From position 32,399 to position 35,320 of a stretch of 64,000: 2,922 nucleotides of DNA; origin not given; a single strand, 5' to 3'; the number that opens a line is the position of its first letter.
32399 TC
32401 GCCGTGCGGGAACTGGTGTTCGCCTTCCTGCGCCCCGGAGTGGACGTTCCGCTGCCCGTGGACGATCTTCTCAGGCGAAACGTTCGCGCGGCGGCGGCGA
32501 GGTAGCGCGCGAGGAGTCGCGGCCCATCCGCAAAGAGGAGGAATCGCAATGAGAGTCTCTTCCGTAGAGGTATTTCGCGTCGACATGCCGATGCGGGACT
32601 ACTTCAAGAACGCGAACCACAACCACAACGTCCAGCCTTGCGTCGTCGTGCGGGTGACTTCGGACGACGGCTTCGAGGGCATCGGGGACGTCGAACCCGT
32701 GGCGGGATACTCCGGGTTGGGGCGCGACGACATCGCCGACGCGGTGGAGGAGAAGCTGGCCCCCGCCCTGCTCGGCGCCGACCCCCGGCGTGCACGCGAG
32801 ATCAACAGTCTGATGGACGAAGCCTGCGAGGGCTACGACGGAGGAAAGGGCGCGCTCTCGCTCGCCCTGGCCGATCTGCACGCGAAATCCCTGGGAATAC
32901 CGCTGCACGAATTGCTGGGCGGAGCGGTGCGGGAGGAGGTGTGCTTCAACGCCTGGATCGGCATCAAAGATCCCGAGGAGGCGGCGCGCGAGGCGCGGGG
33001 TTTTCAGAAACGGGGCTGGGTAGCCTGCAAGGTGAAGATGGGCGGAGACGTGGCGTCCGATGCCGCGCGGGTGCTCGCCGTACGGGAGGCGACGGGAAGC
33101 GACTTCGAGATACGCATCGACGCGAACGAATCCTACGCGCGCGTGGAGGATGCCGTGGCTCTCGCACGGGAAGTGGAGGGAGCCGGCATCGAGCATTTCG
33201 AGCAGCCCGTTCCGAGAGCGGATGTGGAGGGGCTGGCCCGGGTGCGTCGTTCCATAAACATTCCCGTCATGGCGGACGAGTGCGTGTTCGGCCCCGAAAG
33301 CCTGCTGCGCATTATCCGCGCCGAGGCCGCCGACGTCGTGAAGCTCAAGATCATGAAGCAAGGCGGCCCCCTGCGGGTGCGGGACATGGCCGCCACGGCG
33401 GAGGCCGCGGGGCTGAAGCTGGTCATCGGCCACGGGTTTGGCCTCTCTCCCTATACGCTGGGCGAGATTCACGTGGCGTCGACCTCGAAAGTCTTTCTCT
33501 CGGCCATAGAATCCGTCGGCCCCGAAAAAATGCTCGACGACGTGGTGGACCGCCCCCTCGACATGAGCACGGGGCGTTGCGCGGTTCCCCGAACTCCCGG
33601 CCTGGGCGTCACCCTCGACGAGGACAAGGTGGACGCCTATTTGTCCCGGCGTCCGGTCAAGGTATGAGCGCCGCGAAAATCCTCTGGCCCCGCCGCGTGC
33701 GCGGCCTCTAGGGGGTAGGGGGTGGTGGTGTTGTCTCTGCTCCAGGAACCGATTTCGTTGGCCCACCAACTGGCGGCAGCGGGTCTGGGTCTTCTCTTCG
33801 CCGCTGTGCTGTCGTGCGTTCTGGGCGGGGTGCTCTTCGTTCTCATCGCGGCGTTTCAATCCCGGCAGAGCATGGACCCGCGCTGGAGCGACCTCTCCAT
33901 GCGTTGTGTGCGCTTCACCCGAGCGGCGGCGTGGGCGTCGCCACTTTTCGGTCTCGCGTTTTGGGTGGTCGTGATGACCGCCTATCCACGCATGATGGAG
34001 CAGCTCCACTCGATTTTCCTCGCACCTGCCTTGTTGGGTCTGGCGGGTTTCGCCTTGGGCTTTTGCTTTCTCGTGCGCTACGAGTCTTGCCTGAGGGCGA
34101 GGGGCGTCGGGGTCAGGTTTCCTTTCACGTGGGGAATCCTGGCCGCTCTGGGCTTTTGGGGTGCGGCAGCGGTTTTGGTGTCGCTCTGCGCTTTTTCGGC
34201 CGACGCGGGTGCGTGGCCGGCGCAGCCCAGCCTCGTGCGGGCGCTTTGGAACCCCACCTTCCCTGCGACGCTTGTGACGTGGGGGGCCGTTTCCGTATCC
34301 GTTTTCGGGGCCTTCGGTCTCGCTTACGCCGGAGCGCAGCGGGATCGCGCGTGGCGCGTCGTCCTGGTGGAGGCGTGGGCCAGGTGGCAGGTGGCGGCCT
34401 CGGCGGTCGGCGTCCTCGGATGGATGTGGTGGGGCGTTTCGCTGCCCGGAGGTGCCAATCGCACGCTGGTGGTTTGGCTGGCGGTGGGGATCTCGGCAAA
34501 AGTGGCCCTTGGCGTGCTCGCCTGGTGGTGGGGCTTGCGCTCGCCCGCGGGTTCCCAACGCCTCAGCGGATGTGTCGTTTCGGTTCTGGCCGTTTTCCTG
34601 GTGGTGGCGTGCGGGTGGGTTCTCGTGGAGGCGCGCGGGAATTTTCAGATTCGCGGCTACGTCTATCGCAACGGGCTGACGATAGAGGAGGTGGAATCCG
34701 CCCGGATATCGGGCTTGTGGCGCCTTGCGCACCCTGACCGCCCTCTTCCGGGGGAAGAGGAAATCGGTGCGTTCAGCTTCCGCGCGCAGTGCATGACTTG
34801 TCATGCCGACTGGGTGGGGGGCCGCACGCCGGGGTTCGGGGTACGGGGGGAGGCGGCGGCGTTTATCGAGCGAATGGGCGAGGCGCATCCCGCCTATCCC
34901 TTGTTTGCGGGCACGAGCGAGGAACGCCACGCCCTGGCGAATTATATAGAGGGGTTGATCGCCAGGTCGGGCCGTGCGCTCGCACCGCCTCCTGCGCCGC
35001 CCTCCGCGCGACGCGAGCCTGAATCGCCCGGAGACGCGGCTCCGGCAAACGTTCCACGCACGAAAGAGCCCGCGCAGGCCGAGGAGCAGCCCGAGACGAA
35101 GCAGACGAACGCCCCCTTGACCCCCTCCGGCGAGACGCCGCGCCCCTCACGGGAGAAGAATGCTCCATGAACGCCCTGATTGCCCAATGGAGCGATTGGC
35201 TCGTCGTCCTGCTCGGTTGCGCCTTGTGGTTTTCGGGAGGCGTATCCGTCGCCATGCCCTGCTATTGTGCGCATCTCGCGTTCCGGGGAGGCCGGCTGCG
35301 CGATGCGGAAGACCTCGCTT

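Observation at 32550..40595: Candidate undescribed peptide/amino-acid tailoring operon centred on an RRE(PqqD-like)-MEMO1 fusion without its usual AMMECR1 and radical-SAM partners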

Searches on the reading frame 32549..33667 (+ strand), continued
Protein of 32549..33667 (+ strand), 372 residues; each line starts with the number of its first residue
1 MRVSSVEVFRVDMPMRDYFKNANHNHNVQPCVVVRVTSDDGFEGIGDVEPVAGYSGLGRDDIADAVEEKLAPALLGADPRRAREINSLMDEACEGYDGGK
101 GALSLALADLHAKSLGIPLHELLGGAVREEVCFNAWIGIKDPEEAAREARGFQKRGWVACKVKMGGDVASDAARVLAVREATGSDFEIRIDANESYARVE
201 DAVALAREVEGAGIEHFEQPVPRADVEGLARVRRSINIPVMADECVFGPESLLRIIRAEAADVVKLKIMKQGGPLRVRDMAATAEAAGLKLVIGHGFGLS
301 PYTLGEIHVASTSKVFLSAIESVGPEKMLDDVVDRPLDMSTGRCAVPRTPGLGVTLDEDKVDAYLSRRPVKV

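Call 82: search_protein_families(library=pfam, proteins=[L091:4342-5304:-, L091:5338-7119:-, L091:7146-8750:-, L091:8984-9961:+, L091:9983-11098:+, L091:11138-12124:+, L091:12618-13418:-, L091:13557-13889:+, L091:13926-15101:+], max_evalue=0.0001)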
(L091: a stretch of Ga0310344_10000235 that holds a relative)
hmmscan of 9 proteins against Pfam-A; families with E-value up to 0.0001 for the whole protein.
L091:4342-5304:- (321 aa): 2 families
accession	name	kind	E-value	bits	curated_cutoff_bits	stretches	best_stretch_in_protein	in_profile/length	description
PF08349.16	DUF1722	-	1.3e-37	129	22.5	1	191-307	1-117/117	Protein of unknown function (DUF1722)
PF04463.17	2-thiour_desulf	-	3e-34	118.5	34.7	1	10-149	1-141/141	2-thiouracil desulfurase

L091:5338-7119:- (594 aa): 6 families
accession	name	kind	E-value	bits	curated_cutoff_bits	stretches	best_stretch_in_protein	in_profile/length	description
PF02737.24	3HCDH_N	-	1.3e-111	371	22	2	312-490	1-179/180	3-hydroxyacyl-CoA dehydrogenase, NAD binding domain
PF00725.27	3HCDH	-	4.1e-56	187.9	22.1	2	493-589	1-97/97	3-hydroxyacyl-CoA dehydrogenase, C-terminal domain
PF03446.21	NAD_binding_2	-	2.2e-10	41.2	21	0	312-352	1-41/161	NAD binding domain of 6-phosphogluconate dehydrogenase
PF03807.23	F420_oxidored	-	1.7e-08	35.4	21.6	0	312-355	1-46/94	NADP oxidoreductase coenzyme F420-dependent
PF02826.25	2-Hacid_dh_C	-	5.4e-08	32.9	25.1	0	4-40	37-73/178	D-isomer specific 2-hydroxyacid dehydrogenase, NAD binding domain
PF01210.29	NAD_Gly3P_dh_N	-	4.8e-05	23.8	23.1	0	5-116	1-101/158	NAD-dependent glycerol-3-phosphate dehydrogenase N-terminus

L091:7146-8750:- (535 aa): 3 families
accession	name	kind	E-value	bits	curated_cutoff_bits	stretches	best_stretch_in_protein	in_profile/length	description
PF02776.23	TPP_enzyme_N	-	1.1e-30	106.3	26.8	1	1-114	1-116/119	Thiamine pyrophosphate enzyme, N-terminal TPP binding domain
PF02775.26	TPP_enzyme_C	-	3.2e-28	98.9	21.9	1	375-521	1-150/151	Thiamine pyrophosphate enzyme, C-terminal TPP binding domain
PF00205.28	TPP_enzyme_M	-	1.9e-20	73.4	30.4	1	186-317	1-136/137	Thiamine pyrophosphate enzyme, central domain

L091:8984-9961:+ (326 aa): 0 families

L091:9983-11098:+ (372 aa): 3 families
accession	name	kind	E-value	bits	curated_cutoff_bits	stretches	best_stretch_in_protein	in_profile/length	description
PF13378.12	MR_MLE_C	-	1.2e-44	153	29.4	1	154-364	5-217/219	Enolase C-terminal domain-like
PF02746.21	MR_MLE_N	-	2.7e-15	57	22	1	24-130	15-117/117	Mandelate racemase / muconate lactonizing enzyme, N-terminal domain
PF00113.28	Enolase_C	-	3.5e-06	26.9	21.5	1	198-317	128-252/296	Enolase, C-terminal TIM barrel domain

L091:11138-12124:+ (329 aa): 2 families
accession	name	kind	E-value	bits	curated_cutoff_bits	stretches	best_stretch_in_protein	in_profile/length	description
PF02423.21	OCD_Mu_crystall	-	6.2e-53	180.2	24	1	5-312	7-312/314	Ornithine cyclodeaminase/mu-crystallin family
PF01488.26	Shikimate_DH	-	2.1e-06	28.3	24.3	1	114-208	5-97/138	Shikimate / quinate 5-dehydrogenase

L091:12618-13418:- (267 aa): 1 family
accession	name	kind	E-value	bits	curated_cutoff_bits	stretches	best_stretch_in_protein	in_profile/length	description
PF02596.20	DUF169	-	1.5e-56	192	27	1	13-222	2-208/209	Uncharacterised ArCR, COG2043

L091:13557-13889:+ (111 aa): 0 families

L091:13926-15101:+ (392 aa): 1 family
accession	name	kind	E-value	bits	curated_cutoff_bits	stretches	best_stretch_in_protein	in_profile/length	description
PF02515.22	CoA_transf_3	-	6e-108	361.7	23.3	1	5-369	1-366/366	CoA-transferase family III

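Call 84: search_protein_families(library=ncbifam, proteins=[L091:8984-9961:+, L091:9983-11098:+, L091:11138-12124:+], max_evalue=0.01)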
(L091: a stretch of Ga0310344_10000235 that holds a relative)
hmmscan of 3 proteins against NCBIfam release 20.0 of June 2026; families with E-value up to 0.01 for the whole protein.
L091:8984-9961:+ (326 aa): 1 family
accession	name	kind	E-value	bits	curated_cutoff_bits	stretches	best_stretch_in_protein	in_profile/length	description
TIGR01728.1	SsuA_fam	subfamily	2.6e-07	30.1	163.5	1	56-261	52-225/290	aliphatic sulfonate ABC transporter substrate-binding protein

L091:9983-11098:+ (372 aa): 20 families
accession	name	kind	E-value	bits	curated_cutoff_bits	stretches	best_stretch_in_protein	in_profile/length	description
TIGR02534.1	mucon_cyclo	subfamily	2.3e-56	191.5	334.95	1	12-371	4-366/368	muconate/chloromuconate family cycloisomerase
NF043002.1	HProlDhtase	equivalog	5.9e-41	140.5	500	1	7-366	1-358/366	cis-3-hydroxy-L-proline dehydratase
NF041118.1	A_G_epim_Thtga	equivalog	6.4e-36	124.1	500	1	7-301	1-291/341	L-Ala-D/L-Glu epimerase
NF040866.1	AraD_Arch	equivalog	5.3e-31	107.9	650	1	36-372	33-371/372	arabinonate dehydratase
NF047820.1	TalGalacDh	equivalog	1.3e-27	96.7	500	1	38-363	39-357/371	L-talarate/galactarate dehydratase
NF010624.0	PRK14017.1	equivalog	3.1e-27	95.6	311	1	38-369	16-359/382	galactonate dehydratase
TIGR01928.1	menC_lowGC_arch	equivalog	4.4e-27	95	200.65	1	15-332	1-314/325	o-succinylbenzoate synthase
NF040790.2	glucon_galact_dh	equivalog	2.4e-25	89.2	750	1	38-371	26-370/390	bifunctional D-gluconate/D-galactonate dehydratase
NF042940.1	racemase_DgcA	equivalog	4.1e-25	88.7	400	1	13-320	2-289/323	N-acetyl-D-Glu racemase DgcA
NF043051.1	ManoateDhtManD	equivalog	4e-22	78.6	550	2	182-370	196-383/403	D-mannonate dehydratase ManD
NF002782.0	PRK02901.1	equivalog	8.7e-21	74.2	288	1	133-351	75-289/328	o-succinylbenzoate synthase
NF011654.0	PRK15072.1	subfamily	1.2e-18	67.2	430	2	38-169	18-149/404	D-galactonate dehydratase family protein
TIGR01927.1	menC_gam_Gplu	equivalog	3.6e-17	62.6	130.55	1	145-303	106-266/307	o-succinylbenzoate synthase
NF011708.0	PRK15129.1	equivalog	5.4e-14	51.9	343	1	11-306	3-280/321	L-Ala-D/L-Glu epimerase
NF003473.0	PRK05105.1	equivalog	3.5e-12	46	236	1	9-300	3-271/331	o-succinylbenzoate synthase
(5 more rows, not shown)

L091:11138-12124:+ (329 aa): 15 families
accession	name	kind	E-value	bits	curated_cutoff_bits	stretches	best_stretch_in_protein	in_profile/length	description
NF006379.0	PRK08618.1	equivalog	6.1e-62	209.8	417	1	1-319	1-324/326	ornithine cyclodeaminase family protein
TIGR02371.1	ala_DH_arch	equivalog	2.6e-56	191.1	409.15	1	2-319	3-322/325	alanine dehydrogenase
NF005011.0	PRK06407.1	subfamily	7.7e-47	159.9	337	1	1-308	2-297/302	ornithine cyclodeaminase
NF004793.0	PRK06141.1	equivalog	1.5e-41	142.4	322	1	1-310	1-311/314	bifunctional Delta(1)-pyrroline-2-carboxylate/Delta(1)-piperideine-2-carboxylate reductase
NF006141.0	PRK08291.1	equivalog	6.8e-40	137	408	1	94-318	105-327/330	cyclodeaminase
NF045643.1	ImmsucRedBhcD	equivalog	3.8e-36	125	500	1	1-319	1-319/321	iminosuccinate reductase BhcD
TIGR02992.1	ectoine_eutC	equivalog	1.5e-35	122.9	471.65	1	4-316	4-322/326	ectoine utilization protein EutC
NF005296.0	PRK06823.1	equivalog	3.5e-27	95.2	438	1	84-308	90-311/315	ornithine cyclodeaminase family protein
NF004848.0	PRK06199.1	subfamily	1.2e-26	93.7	362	1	80-319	114-370/379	tyramine oxidase subunit B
NF005603.0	PRK07340.1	equivalog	7.7e-25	87.8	266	1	84-301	90-294/307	delta(1)-pyrroline-2-carboxylate reductase family protein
TIGR03944.1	dehyd_SbnB_fam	equivalog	5.4e-23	81.5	326.9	1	82-320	92-325/327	2,3-diaminopropionate biosynthesis protein SbnB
NF005762.1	PRK07589.1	equivalog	4.3e-21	75.2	350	1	92-318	99-317/334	ornithine cyclodeaminase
NF045512.1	PyrPipCarbRedLhpI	equivalog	2.4e-20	72.9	400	1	82-301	84-288/298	bifunctional Delta(1)-pyrroline-2-carboxylate/Delta(1)-piperideine-2-carboxylate reductase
NF000744.0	PRK00045.1-3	equivalog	0.00039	19.4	429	1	120-207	184-271/447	glutamyl-tRNA reductase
TIGR01035.1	hemA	equivalog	0.00069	18.6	209.55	1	107-207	166-261/416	glutamyl-tRNA reductase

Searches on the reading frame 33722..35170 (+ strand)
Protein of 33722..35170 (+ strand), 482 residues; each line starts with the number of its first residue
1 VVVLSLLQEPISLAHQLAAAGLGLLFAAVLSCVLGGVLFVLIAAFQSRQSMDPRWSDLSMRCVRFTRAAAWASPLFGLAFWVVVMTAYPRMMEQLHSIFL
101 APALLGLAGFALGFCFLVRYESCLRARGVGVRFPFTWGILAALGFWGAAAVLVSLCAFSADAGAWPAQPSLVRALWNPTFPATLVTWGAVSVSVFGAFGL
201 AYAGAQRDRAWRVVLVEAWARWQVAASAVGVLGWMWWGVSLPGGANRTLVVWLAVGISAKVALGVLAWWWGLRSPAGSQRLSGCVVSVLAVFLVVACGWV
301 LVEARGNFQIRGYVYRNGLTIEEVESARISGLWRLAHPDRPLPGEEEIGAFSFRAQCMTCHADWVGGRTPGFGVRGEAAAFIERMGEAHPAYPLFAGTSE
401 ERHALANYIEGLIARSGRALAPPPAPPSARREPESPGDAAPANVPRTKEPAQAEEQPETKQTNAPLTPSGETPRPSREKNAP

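Call 5: search_protein_families(library=pfam, proteins=[window:33722-35170:+], max_evalue=0.1)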
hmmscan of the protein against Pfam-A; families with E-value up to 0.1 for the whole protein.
window:33722-35170:+ (482 aa): 1 family
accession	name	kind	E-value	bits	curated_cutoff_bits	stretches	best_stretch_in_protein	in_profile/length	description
PF13442.11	Cytochrome_CBB3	-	0.0053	17.5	27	1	352-409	9-68/68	Cytochrome C oxidase, cbb3-type, subunit III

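Call 6: search_protein_families(library=ncbifam, proteins=[window:33722-35170:+], max_evalue=0.1)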
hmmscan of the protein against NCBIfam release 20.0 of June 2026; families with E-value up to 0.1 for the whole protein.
window:33722-35170:+ (482 aa): 0 families

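Call 65: search_solved_structures(query=window:33722-35170:+, max_evalue=1)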
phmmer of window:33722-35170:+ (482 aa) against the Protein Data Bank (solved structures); distinct sequences matched with E-value up to 1: 0.

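Call 74: find_homologous_proteins(query=window:33722-34996:+)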
Query window:33722-34996:+ (425 aa): 41 proteins with E <= 0.001 among 8000 candidates.
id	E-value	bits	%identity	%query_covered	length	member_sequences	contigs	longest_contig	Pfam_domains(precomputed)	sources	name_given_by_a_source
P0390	6.6e-278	940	100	100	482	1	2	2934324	-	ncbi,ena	-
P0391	6.5e-148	511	58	98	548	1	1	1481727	-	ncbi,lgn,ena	-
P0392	1.1e-143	498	55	98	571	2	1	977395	-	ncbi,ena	-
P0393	2.3e-142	493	55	98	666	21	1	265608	-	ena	-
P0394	2.7e-139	483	54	99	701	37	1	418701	-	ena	-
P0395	3.0e-139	483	54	99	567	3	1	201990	-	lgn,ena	-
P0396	1.7e-138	480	53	99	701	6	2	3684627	-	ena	-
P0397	7.3e-138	478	54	99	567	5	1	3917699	-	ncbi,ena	-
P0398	8.0e-138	478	53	99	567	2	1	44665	-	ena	-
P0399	9.2e-136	471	53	99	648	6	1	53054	-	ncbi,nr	ncbi:MAG: hypothetical protein F4X91_09115 [Nitrospinae bacterium]|nr:hypothetical protein [Nitrospi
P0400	1.2e-133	464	53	98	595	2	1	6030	-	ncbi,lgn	-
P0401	1.5e-133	464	51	99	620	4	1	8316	-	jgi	-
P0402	2.1e-132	460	53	98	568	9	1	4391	-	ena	-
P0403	3.0e-132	460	52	98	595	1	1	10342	-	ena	-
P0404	5.0e-132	459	53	99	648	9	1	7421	-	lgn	-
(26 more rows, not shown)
